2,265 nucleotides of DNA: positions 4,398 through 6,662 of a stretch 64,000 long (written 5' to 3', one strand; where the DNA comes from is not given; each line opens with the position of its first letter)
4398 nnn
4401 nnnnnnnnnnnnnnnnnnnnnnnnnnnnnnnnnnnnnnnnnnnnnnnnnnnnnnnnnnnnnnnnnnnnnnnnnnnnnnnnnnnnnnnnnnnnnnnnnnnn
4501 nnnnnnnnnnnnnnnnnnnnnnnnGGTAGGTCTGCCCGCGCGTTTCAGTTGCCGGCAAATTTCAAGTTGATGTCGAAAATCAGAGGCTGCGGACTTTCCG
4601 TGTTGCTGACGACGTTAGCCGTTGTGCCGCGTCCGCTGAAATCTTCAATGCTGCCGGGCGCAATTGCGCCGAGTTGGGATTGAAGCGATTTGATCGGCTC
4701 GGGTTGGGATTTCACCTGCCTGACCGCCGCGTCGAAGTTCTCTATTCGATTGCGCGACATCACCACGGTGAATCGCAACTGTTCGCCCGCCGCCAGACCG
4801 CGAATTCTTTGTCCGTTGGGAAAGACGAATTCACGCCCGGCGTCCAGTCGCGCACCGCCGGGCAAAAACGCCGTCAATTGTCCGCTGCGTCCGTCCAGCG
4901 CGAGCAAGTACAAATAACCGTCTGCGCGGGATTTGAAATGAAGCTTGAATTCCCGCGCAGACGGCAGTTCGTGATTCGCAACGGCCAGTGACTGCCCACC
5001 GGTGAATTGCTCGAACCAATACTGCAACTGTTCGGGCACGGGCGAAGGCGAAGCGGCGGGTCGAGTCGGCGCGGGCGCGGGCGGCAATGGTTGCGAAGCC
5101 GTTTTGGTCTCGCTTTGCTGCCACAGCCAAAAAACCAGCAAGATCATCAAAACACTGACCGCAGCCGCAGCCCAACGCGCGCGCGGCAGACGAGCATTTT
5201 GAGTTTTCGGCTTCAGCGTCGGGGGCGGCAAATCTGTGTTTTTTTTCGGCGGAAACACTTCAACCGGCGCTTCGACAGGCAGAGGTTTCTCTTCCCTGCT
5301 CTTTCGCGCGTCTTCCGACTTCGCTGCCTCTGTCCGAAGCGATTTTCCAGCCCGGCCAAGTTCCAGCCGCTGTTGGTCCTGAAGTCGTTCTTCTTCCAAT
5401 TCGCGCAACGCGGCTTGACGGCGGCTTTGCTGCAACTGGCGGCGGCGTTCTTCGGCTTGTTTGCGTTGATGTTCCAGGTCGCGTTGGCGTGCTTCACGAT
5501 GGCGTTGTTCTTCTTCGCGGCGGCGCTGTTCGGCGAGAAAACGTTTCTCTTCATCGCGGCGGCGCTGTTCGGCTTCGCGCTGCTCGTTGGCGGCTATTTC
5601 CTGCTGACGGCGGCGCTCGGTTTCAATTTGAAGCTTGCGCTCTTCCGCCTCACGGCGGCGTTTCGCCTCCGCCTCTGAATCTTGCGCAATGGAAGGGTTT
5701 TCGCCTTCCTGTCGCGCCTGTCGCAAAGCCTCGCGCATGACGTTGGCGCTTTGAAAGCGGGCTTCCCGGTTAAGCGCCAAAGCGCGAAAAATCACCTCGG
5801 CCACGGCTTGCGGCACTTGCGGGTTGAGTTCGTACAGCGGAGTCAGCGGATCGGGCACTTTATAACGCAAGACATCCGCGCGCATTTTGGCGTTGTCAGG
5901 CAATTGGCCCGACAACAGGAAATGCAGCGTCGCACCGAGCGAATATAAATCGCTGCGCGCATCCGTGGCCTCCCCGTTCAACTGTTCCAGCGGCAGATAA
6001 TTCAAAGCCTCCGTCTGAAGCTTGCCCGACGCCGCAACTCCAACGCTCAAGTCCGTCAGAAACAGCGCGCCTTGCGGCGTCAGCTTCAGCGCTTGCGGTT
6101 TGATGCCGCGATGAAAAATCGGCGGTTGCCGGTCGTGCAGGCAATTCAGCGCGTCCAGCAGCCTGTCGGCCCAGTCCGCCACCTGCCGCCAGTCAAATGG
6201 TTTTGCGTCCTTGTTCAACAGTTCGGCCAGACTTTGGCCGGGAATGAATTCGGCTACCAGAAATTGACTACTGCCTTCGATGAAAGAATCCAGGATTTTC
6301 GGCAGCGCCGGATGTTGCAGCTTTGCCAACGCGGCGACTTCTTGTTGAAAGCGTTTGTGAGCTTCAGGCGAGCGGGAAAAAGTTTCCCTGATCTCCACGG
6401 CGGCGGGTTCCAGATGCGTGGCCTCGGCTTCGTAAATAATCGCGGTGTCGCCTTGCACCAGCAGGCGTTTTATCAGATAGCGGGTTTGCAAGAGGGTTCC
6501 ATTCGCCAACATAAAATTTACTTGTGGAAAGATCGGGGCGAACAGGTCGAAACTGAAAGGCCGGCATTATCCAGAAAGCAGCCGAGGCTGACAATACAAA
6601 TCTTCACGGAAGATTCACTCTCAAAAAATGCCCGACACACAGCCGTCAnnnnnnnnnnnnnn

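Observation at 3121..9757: Tandem duplication of a split Ser/Thr-kinase + FGE-sulfatase-domain module, with one kinase copy degenerated into a pseudokinase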

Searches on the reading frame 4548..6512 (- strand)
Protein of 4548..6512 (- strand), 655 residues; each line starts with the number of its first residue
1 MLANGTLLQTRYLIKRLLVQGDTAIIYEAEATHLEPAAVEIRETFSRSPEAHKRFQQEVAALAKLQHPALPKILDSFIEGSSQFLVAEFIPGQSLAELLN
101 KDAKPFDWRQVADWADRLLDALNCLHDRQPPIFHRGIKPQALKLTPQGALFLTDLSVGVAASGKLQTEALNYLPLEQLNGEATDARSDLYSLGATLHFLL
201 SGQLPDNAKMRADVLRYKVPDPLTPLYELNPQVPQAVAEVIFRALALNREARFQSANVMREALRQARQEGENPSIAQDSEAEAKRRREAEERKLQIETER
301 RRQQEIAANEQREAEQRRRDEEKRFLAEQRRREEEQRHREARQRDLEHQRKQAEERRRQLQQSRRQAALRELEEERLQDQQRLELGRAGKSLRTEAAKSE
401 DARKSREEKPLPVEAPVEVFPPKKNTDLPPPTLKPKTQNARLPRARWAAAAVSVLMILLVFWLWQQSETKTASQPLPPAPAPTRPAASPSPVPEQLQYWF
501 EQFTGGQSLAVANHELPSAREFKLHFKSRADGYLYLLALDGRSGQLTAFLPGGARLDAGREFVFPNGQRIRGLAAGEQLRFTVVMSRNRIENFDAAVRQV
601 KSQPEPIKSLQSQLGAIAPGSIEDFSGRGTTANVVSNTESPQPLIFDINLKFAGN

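Call 3: search_protein_families(library=pfam, proteins=[window:4548-6512:-], max_evalue=0.01)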
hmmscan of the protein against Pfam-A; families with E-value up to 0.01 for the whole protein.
window:4548-6512:- (655 aa): 2 families
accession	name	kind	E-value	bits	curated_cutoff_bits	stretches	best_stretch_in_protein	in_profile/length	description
PF00069.31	Pkinase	-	2e-22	80.3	31.7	1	16-260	5-259/263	Protein kinase domain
PF07714.23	PK_Tyr_Ser-Thr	-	2.3e-12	47.2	23.1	1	16-258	5-254/258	Protein tyrosine and serine/threonine kinase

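Call 6: find_encoding_contigs(protein=window:4548-6512:-, flank=10000, max_places=6)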
Protein window:4548-6512:- (655 aa): 7 contigs read that carry it; 4 places shown.
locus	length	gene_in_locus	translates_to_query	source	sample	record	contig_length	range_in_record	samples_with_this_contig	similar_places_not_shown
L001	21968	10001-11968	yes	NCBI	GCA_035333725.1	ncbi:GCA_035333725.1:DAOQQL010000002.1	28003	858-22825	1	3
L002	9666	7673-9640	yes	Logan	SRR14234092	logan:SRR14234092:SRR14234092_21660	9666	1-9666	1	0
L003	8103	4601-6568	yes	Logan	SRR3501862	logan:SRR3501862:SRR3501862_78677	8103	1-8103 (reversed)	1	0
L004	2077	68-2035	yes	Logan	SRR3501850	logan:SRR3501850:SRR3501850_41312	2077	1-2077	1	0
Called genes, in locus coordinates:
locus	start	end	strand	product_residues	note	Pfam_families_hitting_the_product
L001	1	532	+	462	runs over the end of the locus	PF00133:tRNA-synt_1, PF01921:tRNA-synt_1f (weak), PF08264:Anticodon_1, PF06827:zf-FPG_IleRS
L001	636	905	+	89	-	-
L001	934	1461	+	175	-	PF01252:Peptidase_A8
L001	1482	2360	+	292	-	PF01790:LGT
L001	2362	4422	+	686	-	PF00534:Glycos_transf_1, PF13692:Glyco_trans_1_4, PF13489:Methyltransf_23 (weak), PF08241:Methyltransf_11, PF13649:Methyltransf_25 (weak)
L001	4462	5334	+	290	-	PF03009:GDPD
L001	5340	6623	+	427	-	PF00005:ABC_tran, PF13304:AAA_21 (faint), PF14524:Wzt_C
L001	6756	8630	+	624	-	PF00069:Pkinase, PF03109:ABC1 (faint), PF07714:PK_Tyr_Ser-Thr, PF01636:APH (faint)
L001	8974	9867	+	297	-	PF03781:FGE-sulfatase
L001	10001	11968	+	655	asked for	PF00069:Pkinase, PF07714:PK_Tyr_Ser-Thr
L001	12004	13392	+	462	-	PF03781:FGE-sulfatase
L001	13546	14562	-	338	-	PF04055:Radical_SAM, PF11946:DUF3463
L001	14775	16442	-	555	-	PF04389:Peptidase_M28, PF01546:Peptidase_M20 (weak)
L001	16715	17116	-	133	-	-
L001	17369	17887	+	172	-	-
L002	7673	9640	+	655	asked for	PF00069:Pkinase, PF07714:PK_Tyr_Ser-Thr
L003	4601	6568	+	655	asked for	PF00069:Pkinase, PF07714:PK_Tyr_Ser-Thr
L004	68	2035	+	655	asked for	PF00069:Pkinase, PF07714:PK_Tyr_Ser-Thr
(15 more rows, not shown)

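Call 10: find_homologous_proteins(query=window:4548-6512:-, max_evalue=1e-10)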
Query window:4548-6512:- (655 aa): 527 proteins with E <= 1e-10 among 8000 candidates; the best 120 are listed.
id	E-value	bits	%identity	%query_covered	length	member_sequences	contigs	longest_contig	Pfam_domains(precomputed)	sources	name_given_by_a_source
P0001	0.0e+0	1407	100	99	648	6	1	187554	PF07714.24,PF00069.32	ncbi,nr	ncbi:MAG TPA: protein kinase [Blastocatellia bacterium]|nr:protein kinase [Blastocatellia bacterium]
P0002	0.0e+0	1264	89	100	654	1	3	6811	PF07714.24,PF00069.32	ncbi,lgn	-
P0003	6.3e-218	744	54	100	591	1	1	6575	PF07714.24,PF00069.32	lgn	-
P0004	1.9e-190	653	51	100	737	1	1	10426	PF07714.24,PF00069.32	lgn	-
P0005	9.9e-189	647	49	100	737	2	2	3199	PF07714.24,PF00069.32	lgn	-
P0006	4.7e-185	635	49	100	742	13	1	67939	PF07714.24,PF00069.32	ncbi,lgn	-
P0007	3.2e-170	586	54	41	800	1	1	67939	PF07714.24,PF00069.32,PF03109.23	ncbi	-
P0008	6.3e-159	549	43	100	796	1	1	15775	PF07714.24,PF00069.32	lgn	-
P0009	3.1e-150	520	46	63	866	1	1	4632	PF07714.24,PF00069.32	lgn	-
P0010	4.1e-135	470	44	99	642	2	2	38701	PF07714.24,PF00069.32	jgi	jgi:serine/threonine protein kinase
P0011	1.9e-130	455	40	100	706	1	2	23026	PF07714.24,PF00069.32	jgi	-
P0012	1.4e-129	452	41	99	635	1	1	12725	PF07714.24,PF00069.32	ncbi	ncbi:MAG: protein kinase [Acidobacteriota bacterium]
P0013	1.5e-122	429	40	100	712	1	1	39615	PF07714.24,PF00069.32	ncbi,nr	ncbi:MAG: protein kinase [Acidobacteria bacterium]|nr:protein kinase [Acidobacteriota bacterium]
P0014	3.1e-120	421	41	100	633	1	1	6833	PF07714.24,PF00069.32,PF03109.23,PF01636.30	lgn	-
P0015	9.4e-114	399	40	91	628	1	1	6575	PF07714.24,PF00069.32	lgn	-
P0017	1.7e-99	352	38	97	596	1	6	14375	PF07714.24,PF00069.32,PF03109.23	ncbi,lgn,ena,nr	ncbi:MAG: protein kinase [Acidobacteria bacterium]|nr:protein kinase [Acidobacteriota bacterium]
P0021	5.2e-91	324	35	99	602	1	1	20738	PF07714.24,PF00069.32,PF01636.30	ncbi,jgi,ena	-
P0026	3.4e-77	279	51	41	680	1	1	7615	PF07714.24,PF00069.32,PF03781.23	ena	-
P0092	1.3e-44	171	43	39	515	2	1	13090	PF07714.24,PF00069.32,PF14326.12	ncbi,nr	ncbi:MAG TPA: protein kinase, partial [Blastocatellia bacterium]|nr:protein kinase [Blastocatellia b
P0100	1.2e-36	145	37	46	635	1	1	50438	PF07714.24,PF00069.32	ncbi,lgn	-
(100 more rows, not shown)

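Call 13: find_encoding_contigs(protein=P0006, flank=8000, max_places=2)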
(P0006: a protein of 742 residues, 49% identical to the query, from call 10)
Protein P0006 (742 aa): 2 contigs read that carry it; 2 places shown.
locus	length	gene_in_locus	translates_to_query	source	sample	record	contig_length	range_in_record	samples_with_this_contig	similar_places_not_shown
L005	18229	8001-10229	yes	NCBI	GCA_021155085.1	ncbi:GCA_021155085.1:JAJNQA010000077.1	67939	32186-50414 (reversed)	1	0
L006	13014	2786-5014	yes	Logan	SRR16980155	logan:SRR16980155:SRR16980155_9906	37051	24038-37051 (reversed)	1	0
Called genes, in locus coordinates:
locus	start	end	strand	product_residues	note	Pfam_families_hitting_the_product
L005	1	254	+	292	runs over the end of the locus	PF01790:LGT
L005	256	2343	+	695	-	PF00534:Glycos_transf_1, PF13692:Glyco_trans_1_4, PF13489:Methyltransf_23 (weak), PF08241:Methyltransf_11, PF13649:Methyltransf_25 (weak)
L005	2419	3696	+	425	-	PF00005:ABC_tran, PF13304:AAA_21 (faint), PF14524:Wzt_C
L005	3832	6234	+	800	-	PF00069:Pkinase, PF03109:ABC1 (faint), PF07714:PK_Tyr_Ser-Thr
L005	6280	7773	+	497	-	PF03781:FGE-sulfatase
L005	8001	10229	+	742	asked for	PF00069:Pkinase, PF07714:PK_Tyr_Ser-Thr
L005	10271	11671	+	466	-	PF03781:FGE-sulfatase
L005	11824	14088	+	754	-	PF13229:Beta_helix (faint), PF12708:Pect-lyase_RHGA_epim, PF26209:Phage_phiTE_241_C (weak)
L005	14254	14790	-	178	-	PF00156:Pribosyltran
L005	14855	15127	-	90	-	PF00708:Acylphosphatase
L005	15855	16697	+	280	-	-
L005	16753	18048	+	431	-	PF14559:TPR_19 (faint)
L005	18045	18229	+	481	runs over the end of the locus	PF04932:Wzy_C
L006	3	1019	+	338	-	?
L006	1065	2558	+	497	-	PF03781:FGE-sulfatase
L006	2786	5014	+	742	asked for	PF00069:Pkinase, PF07714:PK_Tyr_Ser-Thr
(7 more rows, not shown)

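Call 14: find_encoding_contigs(protein=P0010, flank=8000, max_places=2)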
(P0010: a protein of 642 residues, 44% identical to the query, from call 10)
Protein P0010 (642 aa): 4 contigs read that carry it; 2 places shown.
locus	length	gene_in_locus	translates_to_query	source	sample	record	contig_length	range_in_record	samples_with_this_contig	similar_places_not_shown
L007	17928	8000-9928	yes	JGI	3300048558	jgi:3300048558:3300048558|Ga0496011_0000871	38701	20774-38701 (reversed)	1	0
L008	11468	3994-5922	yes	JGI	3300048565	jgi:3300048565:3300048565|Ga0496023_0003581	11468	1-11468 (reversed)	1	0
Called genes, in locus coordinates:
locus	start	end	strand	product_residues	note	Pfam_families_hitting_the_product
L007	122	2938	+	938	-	PF00133:tRNA-synt_1, PF09334:tRNA-synt_1g, PF01921:tRNA-synt_1f (weak), PF08264:Anticodon_1, PF06827:zf-FPG_IleRS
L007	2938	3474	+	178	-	PF01252:Peptidase_A8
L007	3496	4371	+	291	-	PF01790:LGT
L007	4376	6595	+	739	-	PF00534:Glycos_transf_1, PF13692:Glyco_trans_1_4, PF08241:Methyltransf_11, PF13489:Methyltransf_23 (weak), PF13649:Methyltransf_25 (weak)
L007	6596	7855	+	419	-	PF00005:ABC_tran, PF13304:AAA_21 (faint), PF14524:Wzt_C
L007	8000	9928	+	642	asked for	PF00069:Pkinase, PF07714:PK_Tyr_Ser-Thr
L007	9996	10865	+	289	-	-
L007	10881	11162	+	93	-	PF03781:FGE-sulfatase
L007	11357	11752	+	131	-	PF00072:Response_reg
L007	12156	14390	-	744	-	PF00092:VWA, PF05762:VWA_CoxE (weak), PF13519:VWA_2, PF13768:VWA_3 (faint), PF13519:VWA_2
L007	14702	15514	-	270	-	PF13349:DUF4097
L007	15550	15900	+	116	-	-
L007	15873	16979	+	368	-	PF00154:RecA_N, PF08423:Rad51, PF06745:ATPase (weak), PF27531:MT3502_N (weak), PF01637:ATPase_2 (weak), PF21096:RecA_C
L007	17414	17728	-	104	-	-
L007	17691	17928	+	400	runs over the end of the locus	-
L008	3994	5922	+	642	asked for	PF00069:Pkinase, PF07714:PK_Tyr_Ser-Thr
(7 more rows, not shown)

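Call 15: find_encoding_contigs(protein=P0003, flank=8000, max_places=2)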
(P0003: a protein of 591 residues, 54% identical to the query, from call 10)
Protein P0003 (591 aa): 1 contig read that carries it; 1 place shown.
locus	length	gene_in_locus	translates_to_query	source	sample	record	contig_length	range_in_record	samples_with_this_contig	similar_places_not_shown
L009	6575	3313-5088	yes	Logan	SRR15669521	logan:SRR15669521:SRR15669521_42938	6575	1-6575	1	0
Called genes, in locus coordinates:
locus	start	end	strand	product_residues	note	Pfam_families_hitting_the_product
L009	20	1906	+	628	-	PF00069:Pkinase, PF07714:PK_Tyr_Ser-Thr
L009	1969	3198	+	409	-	PF03781:FGE-sulfatase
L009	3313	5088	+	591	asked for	PF00069:Pkinase, PF07714:PK_Tyr_Ser-Thr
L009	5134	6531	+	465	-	PF03781:FGE-sulfatase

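Call 23: find_encoding_contigs(protein=P0002, flank=8000, max_places=3)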
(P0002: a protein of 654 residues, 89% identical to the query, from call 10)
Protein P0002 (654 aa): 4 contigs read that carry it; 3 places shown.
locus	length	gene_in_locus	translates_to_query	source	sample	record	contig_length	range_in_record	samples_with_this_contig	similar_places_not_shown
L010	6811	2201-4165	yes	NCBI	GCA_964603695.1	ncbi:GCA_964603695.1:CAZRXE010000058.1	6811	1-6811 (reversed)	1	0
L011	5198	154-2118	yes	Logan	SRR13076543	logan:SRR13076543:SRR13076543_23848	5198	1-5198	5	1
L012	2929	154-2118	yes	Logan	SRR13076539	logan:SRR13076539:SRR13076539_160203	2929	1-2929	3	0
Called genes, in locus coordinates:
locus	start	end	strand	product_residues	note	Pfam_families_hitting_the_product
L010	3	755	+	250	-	?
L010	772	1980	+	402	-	PF03781:FGE-sulfatase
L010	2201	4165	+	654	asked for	PF00069:Pkinase, PF07714:PK_Tyr_Ser-Thr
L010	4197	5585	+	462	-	PF03781:FGE-sulfatase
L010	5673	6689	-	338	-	PF04055:Radical_SAM, PF11946:DUF3463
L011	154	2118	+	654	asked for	PF00069:Pkinase, PF07714:PK_Tyr_Ser-Thr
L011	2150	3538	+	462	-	PF03781:FGE-sulfatase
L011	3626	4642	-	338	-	PF04055:Radical_SAM, PF11946:DUF3463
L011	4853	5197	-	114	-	?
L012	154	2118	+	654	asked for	PF00069:Pkinase, PF07714:PK_Tyr_Ser-Thr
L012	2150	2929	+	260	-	?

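Call 24: find_encoding_contigs(protein=P0004, flank=8000, max_places=2)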
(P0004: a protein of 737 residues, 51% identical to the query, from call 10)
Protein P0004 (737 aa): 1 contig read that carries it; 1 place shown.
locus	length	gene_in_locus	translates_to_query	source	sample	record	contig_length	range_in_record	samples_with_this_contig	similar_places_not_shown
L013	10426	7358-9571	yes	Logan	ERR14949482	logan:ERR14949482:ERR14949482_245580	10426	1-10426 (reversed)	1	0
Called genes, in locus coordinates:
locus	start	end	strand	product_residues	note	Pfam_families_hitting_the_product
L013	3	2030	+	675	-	?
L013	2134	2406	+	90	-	-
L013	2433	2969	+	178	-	PF01252:Peptidase_A8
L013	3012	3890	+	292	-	PF01790:LGT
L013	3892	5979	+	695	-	PF00534:Glycos_transf_1, PF13692:Glyco_trans_1_4, PF13489:Methyltransf_23 (weak), PF08241:Methyltransf_11, PF13649:Methyltransf_25 (weak)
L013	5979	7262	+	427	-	PF00005:ABC_tran, PF13304:AAA_21 (faint), PF14524:Wzt_C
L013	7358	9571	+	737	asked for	PF00069:Pkinase, PF07714:PK_Tyr_Ser-Thr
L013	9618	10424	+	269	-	?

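Call 25: find_encoding_contigs(protein=P0013, flank=8000, max_places=2)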
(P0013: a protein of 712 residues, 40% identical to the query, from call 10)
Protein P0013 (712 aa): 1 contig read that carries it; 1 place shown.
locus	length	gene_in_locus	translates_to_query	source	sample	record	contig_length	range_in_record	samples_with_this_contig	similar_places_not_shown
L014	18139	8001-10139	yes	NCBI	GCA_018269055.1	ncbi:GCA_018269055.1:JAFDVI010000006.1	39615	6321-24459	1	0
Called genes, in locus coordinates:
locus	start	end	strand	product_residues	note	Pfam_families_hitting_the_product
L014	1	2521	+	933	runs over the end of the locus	PF00133:tRNA-synt_1, PF09334:tRNA-synt_1g, PF01921:tRNA-synt_1f (faint), PF08264:Anticodon_1, PF06827:zf-FPG_IleRS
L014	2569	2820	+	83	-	-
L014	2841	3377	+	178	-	PF01252:Peptidase_A8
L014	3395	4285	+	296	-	PF01790:LGT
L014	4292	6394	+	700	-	PF13649:Methyltransf_25 (faint), PF00534:Glycos_transf_1, PF13692:Glyco_trans_1_4, PF08241:Methyltransf_11, PF13489:Methyltransf_23 (weak)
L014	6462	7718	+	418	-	PF00005:ABC_tran, PF13304:AAA_21 (faint), PF14524:Wzt_C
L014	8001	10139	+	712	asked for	PF00069:Pkinase, PF07714:PK_Tyr_Ser-Thr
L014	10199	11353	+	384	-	PF03781:FGE-sulfatase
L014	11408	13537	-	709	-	PF03460:NIR_SIR_ferr, PF01077:NIR_SIR, PF03460:NIR_SIR_ferr, PF01077:NIR_SIR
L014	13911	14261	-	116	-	-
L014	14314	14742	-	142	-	PF03130:HEAT_PBS (faint), PF13646:HEAT_2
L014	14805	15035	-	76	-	-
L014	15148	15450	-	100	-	PF00076:RRM_1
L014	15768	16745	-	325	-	PF04055:Radical_SAM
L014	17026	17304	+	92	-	-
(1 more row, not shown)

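Call 33: find_encoding_contigs(protein=P0008, flank=8000, max_places=2)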
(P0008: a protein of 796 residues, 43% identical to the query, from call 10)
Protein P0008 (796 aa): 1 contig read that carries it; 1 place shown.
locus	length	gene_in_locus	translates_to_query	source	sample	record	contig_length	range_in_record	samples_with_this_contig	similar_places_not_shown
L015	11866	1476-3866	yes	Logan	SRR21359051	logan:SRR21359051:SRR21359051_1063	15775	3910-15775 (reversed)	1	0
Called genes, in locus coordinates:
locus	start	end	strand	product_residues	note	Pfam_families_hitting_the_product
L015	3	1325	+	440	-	?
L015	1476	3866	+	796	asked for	PF00069:Pkinase, PF07714:PK_Tyr_Ser-Thr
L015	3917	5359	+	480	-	PF03781:FGE-sulfatase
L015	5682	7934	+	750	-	PF12708:Pect-lyase_RHGA_epim, PF22842:Pel9A-like_beta_helix (faint), PF13229:Beta_helix, PF26209:Phage_phiTE_241_C (weak)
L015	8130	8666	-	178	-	PF00156:Pribosyltran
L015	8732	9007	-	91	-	PF00708:Acylphosphatase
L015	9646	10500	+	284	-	-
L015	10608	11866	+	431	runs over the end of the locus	PF12895:ANAPC3 (faint)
